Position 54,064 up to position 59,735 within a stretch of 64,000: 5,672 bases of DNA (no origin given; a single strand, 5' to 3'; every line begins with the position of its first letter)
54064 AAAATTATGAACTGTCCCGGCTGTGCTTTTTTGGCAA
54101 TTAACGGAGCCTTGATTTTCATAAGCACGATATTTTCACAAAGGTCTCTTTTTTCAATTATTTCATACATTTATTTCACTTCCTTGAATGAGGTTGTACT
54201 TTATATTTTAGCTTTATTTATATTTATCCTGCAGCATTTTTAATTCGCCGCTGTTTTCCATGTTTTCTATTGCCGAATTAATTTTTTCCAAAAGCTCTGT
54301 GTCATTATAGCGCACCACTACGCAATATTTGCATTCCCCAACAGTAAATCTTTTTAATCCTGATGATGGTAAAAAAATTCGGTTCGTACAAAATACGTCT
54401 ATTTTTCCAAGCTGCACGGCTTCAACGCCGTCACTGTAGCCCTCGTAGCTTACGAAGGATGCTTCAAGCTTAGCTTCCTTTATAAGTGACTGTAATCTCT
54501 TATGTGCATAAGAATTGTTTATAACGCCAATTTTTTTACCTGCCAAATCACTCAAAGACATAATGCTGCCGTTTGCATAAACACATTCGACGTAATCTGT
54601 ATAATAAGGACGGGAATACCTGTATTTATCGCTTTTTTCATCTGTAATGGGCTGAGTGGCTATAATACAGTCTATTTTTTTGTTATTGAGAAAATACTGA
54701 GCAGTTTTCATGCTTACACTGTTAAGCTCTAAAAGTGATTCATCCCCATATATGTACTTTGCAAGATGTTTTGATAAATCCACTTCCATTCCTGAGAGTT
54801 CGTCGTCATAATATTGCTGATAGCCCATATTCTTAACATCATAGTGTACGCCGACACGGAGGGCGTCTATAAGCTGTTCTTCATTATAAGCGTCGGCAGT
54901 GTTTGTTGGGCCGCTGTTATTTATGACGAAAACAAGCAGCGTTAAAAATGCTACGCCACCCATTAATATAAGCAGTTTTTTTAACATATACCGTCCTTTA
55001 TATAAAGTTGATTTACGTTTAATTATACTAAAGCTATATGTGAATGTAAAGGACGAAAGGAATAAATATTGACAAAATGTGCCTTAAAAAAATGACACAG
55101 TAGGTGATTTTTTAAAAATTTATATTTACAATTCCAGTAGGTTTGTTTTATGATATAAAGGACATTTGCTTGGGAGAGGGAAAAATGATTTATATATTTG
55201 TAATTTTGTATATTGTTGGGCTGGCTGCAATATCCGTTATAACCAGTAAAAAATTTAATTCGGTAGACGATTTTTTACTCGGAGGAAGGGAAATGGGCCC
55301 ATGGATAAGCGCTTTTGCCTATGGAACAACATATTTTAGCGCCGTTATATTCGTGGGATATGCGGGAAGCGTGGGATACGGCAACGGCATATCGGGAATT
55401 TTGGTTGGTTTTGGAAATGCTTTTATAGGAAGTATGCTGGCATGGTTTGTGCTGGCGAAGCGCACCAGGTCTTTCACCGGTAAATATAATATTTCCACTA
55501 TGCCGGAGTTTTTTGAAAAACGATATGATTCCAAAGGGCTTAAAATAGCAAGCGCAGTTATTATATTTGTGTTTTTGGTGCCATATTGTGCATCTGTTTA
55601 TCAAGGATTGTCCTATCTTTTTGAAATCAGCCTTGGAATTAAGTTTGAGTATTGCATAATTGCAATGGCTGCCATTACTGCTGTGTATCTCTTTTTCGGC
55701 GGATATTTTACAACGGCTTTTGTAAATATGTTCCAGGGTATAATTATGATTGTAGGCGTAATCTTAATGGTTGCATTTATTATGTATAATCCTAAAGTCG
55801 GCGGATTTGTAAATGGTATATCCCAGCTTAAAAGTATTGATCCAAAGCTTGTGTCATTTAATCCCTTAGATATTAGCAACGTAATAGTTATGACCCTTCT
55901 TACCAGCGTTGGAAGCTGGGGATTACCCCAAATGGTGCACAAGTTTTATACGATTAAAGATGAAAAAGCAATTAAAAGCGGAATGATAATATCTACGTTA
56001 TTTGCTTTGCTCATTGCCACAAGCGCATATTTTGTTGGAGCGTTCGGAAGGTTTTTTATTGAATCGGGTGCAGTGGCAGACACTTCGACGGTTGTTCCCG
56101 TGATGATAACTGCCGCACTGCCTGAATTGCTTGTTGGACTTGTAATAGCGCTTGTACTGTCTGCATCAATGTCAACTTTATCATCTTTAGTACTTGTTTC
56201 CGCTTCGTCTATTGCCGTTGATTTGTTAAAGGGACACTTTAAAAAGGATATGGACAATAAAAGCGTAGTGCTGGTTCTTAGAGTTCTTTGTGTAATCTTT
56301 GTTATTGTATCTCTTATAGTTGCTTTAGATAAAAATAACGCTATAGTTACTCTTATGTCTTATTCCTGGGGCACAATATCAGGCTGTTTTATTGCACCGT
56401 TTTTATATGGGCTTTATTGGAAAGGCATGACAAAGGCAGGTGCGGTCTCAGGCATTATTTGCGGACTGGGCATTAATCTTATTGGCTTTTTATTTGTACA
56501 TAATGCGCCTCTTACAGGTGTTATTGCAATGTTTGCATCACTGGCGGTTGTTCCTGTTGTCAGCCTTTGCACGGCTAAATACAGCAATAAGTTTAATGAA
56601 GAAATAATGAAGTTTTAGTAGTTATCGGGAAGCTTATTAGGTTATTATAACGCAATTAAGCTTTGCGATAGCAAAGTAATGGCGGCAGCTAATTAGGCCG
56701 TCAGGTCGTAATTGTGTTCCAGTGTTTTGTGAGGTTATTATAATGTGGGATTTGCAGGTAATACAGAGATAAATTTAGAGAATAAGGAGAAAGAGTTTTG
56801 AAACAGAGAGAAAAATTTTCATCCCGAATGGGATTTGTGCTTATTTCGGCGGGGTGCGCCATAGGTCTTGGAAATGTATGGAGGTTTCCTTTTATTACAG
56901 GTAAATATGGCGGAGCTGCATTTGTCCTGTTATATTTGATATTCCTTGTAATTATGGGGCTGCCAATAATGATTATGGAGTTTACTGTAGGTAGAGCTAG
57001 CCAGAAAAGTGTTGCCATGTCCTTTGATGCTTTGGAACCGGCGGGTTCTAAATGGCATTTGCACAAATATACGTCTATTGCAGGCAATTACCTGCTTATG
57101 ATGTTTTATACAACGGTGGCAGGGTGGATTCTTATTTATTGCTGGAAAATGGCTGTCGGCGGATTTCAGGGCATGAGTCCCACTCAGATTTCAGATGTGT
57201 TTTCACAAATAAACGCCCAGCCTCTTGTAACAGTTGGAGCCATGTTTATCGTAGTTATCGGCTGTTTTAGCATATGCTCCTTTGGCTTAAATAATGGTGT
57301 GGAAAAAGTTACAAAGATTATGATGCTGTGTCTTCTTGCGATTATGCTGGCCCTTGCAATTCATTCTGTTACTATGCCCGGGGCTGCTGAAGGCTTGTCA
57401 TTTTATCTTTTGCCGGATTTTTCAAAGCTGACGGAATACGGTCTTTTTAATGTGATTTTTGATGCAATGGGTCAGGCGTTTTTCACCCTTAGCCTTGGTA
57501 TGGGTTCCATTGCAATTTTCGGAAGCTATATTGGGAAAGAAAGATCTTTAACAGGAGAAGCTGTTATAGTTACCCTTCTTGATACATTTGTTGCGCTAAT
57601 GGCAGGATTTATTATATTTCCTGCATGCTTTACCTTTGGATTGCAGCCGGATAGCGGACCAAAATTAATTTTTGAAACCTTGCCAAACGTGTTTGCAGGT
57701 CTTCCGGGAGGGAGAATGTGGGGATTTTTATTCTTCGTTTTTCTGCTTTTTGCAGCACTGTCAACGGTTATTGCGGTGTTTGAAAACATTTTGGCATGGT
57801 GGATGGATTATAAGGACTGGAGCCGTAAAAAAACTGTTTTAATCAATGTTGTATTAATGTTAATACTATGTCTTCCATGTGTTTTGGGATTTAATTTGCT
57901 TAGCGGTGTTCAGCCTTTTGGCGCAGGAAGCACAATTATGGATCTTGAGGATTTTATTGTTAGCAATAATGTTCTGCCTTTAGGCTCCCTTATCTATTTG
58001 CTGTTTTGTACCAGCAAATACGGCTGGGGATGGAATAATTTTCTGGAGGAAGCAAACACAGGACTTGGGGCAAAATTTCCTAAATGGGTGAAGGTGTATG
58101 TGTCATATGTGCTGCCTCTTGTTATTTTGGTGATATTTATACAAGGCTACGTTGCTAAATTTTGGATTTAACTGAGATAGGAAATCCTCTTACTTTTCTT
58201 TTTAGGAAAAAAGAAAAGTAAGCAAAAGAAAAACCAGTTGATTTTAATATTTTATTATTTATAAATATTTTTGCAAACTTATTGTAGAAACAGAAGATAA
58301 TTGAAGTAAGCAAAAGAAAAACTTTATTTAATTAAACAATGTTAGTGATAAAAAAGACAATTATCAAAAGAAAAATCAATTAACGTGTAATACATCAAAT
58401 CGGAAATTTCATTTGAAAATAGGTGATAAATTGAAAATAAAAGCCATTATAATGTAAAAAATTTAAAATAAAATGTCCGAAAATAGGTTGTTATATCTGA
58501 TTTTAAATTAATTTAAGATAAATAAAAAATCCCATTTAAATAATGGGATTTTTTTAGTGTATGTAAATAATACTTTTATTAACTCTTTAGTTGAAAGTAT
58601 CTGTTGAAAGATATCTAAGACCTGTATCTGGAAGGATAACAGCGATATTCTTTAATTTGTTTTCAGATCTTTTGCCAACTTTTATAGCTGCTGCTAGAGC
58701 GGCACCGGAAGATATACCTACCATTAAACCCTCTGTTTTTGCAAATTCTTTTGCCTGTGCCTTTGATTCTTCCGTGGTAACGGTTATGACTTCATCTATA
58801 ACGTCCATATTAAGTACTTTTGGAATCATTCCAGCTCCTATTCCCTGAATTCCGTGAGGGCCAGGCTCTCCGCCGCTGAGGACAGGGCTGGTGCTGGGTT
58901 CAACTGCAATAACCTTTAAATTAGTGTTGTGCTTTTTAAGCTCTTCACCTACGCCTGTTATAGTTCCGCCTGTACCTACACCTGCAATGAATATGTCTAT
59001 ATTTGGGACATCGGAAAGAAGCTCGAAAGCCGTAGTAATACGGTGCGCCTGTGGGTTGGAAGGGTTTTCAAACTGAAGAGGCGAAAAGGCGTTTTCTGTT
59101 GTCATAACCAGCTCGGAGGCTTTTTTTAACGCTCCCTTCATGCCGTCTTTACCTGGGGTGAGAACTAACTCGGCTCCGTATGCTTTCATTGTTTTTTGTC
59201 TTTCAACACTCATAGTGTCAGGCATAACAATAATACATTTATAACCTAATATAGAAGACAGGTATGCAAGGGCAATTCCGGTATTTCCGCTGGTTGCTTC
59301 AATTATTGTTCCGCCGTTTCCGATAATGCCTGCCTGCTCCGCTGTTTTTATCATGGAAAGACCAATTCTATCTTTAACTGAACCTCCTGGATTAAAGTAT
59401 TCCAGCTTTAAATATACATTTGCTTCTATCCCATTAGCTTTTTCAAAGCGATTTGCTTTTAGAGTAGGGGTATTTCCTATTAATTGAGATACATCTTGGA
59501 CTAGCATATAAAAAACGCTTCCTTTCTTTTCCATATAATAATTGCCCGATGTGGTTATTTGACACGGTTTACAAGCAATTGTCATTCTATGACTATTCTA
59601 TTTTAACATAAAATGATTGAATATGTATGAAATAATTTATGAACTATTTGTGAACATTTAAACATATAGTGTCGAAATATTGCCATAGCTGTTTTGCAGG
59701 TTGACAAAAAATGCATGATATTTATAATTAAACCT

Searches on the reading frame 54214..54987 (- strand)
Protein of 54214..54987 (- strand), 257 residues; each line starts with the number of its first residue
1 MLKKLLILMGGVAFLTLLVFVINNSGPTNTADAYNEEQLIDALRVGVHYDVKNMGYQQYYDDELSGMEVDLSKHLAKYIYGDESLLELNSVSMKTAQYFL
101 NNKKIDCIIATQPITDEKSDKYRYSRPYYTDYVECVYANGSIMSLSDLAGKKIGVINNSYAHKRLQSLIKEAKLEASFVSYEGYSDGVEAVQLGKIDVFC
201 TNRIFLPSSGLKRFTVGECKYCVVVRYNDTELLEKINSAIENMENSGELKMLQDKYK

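Call 39: search_protein_families(library=pfam, proteins=[window:54214-54987:-], max_evalue=0.00001)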
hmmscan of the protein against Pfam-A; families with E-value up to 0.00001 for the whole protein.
window:54214-54987:- (257 aa): 1 family
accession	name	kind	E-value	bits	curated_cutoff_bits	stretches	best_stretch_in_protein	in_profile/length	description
PF00497.25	SBP_bac_3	-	3.6e-20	72.5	26.4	1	43-256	1-129/132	Bacterial extracellular solute-binding proteins, family 3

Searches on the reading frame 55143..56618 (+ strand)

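Call 39: search_protein_families(library=pfam, proteins=[window:55143-56618:+], max_evalue=0.00001)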
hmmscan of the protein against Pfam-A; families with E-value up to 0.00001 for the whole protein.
window:55143-56618:+ (491 aa): 1 family
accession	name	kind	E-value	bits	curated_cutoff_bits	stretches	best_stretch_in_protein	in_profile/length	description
PF00474.23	SSF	-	2.2e-63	215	22.8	1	44-441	1-406/406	Sodium:solute symporter family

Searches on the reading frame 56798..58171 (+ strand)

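Call 39: search_protein_families(library=pfam, proteins=[window:56798-58171:+], max_evalue=0.00001)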
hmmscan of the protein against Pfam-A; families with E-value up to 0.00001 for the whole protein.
window:56798-58171:+ (457 aa): 1 family
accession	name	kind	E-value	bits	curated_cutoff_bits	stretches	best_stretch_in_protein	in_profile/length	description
PF00209.24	SNF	-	1.6e-55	189.3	27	2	149-451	180-481/524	Sodium:neurotransmitter symporter family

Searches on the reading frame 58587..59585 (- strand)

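Call 39: search_protein_families(library=pfam, proteins=[window:58587-59585:-], max_evalue=0.00001)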
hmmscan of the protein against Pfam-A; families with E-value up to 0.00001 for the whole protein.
window:58587-59585:- (332 aa): 1 family
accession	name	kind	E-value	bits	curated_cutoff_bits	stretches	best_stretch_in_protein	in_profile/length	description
PF00291.31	PALP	-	3.7e-76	256.7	35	1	32-320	1-295/295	Pyridoxal-phosphate dependent enzyme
